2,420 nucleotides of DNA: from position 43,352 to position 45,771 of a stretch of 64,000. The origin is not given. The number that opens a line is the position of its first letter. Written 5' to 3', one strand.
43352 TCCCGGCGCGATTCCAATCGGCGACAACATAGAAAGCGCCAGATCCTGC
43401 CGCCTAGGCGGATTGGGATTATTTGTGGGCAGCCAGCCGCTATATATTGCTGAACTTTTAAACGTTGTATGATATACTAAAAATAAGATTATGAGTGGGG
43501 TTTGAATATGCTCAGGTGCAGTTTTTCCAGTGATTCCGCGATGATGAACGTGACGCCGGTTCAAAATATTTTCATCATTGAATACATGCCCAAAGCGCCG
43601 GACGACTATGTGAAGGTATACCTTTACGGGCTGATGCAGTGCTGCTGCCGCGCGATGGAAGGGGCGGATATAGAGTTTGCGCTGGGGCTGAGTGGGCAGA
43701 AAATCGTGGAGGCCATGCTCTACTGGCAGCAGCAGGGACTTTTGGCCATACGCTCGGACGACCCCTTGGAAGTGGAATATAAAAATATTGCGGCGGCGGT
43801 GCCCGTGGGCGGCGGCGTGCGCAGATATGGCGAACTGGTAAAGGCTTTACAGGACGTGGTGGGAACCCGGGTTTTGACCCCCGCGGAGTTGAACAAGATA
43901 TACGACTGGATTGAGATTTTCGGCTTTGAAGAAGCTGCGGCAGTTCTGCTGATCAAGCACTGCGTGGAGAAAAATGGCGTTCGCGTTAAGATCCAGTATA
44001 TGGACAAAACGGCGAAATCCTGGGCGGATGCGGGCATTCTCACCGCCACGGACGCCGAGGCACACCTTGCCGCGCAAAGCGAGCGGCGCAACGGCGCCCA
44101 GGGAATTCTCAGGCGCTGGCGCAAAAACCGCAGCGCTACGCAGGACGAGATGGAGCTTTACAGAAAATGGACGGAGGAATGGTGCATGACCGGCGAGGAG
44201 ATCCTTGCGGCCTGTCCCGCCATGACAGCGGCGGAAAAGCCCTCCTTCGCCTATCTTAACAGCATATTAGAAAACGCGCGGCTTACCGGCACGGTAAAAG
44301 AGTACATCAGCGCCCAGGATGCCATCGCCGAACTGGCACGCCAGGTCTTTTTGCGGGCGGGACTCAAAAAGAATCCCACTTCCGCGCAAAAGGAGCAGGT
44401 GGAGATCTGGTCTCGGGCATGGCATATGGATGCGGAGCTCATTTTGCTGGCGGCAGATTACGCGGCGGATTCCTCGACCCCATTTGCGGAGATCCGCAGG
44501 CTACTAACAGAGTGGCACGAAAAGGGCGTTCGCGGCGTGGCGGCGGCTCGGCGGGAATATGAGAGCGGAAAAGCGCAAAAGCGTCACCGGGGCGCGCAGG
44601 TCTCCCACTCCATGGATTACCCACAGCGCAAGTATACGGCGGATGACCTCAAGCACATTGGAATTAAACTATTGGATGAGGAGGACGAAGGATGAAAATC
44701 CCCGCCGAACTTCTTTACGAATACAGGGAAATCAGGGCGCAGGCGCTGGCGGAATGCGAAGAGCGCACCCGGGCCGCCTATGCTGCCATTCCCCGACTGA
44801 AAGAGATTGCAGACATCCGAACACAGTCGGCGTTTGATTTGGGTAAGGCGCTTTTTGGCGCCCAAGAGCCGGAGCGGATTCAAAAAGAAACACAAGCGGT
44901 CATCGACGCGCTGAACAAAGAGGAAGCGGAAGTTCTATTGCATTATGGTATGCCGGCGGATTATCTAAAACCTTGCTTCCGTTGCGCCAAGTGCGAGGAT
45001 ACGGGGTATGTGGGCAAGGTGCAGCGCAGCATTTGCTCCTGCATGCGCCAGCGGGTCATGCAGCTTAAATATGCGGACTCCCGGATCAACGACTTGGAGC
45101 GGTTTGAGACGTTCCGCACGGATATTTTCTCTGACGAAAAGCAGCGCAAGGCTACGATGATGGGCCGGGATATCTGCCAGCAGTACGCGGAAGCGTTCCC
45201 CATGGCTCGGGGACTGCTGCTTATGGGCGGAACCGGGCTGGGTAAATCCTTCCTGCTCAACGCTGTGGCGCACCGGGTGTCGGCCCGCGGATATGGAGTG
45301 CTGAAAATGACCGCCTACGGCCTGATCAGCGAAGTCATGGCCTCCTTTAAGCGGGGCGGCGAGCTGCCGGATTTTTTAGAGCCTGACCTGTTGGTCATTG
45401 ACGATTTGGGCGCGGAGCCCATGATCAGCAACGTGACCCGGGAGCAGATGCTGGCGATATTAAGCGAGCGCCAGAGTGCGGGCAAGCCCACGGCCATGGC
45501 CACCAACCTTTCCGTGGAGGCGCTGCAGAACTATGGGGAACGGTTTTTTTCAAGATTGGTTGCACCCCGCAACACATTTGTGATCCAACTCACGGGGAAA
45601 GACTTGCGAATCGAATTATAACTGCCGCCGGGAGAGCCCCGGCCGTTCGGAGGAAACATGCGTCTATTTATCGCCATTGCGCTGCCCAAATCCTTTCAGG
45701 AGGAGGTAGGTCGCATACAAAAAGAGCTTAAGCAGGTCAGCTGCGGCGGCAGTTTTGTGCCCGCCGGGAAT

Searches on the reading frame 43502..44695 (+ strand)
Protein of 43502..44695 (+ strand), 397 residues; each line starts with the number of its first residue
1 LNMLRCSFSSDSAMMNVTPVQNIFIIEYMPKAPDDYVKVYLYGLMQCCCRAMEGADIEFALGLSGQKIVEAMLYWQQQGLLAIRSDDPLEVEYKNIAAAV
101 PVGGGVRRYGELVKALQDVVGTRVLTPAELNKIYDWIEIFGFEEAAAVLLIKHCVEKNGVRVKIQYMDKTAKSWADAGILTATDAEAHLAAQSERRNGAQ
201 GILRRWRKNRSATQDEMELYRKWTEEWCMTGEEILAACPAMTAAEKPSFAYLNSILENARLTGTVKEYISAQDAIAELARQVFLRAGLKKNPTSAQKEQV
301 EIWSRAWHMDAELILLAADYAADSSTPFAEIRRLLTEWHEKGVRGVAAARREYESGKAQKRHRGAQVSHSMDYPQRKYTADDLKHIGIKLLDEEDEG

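Call 59: search_protein_families(library=ncbifam, proteins=[window:43502-44695:+], max_evalue=0.00001)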
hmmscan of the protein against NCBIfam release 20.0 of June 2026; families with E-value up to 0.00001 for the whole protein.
window:43502-44695:+ (397 aa): 1 family
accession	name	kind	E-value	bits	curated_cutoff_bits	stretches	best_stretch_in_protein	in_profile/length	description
TIGR01446.1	DnaD_dom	domain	5.6e-18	64.9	24.95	0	116-187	5-73/73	DnaD domain protein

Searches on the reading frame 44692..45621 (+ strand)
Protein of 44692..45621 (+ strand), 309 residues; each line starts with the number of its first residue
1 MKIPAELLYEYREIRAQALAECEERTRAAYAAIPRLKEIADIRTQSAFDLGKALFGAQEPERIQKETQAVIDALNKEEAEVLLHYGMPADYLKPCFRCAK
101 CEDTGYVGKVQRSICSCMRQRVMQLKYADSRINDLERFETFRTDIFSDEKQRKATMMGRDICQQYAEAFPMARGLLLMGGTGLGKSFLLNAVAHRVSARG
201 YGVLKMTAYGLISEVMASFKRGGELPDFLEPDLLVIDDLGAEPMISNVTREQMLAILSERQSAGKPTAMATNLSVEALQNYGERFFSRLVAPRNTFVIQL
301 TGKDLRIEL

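Call 59: search_protein_families(library=ncbifam, proteins=[window:44692-45621:+], max_evalue=0.00001)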
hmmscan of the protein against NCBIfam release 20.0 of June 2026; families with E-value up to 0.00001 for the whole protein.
window:44692-45621:+ (309 aa): 9 families
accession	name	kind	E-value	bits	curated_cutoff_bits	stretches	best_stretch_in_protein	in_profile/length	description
NF005304.0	PRK06835.1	equivalog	4.7e-57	193.6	215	1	5-308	7-322/330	ATP-binding protein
NF005992.0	PRK08116.1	subfamily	3.6e-27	95.2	189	1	100-308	44-254/269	hypothetical protein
NF006505.0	PRK08939.1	equivalog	4.3e-16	59.1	228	1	144-280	128-267/306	primosomal protein DnaI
NF005931.1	PRK07952.1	equivalog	2.3e-12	47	357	1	114-292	44-225/246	replicative helicase loader DnaC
NF038214.1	IS21_help_AAA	equivalog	5.8e-12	45.8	200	1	172-277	90-196/232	IS21-like element helper ATPase IstB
NF009043.0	PRK12377.1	subfamily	1.6e-11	44.3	389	1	127-291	59-224/248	ATP-binding protein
NF005378.0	PRK06921.1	subfamily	4e-10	39.2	207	1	87-306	24-257/266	hypothetical protein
TIGR00362.1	DnaA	equivalog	1.1e-08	34.6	343.9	1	153-289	121-258/437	chromosomal replication initiator protein DnaA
NF001154.0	PRK00149.3-3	equivalog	4.2e-08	32.6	410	1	151-289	132-273/462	chromosomal replication initiator protein DnaA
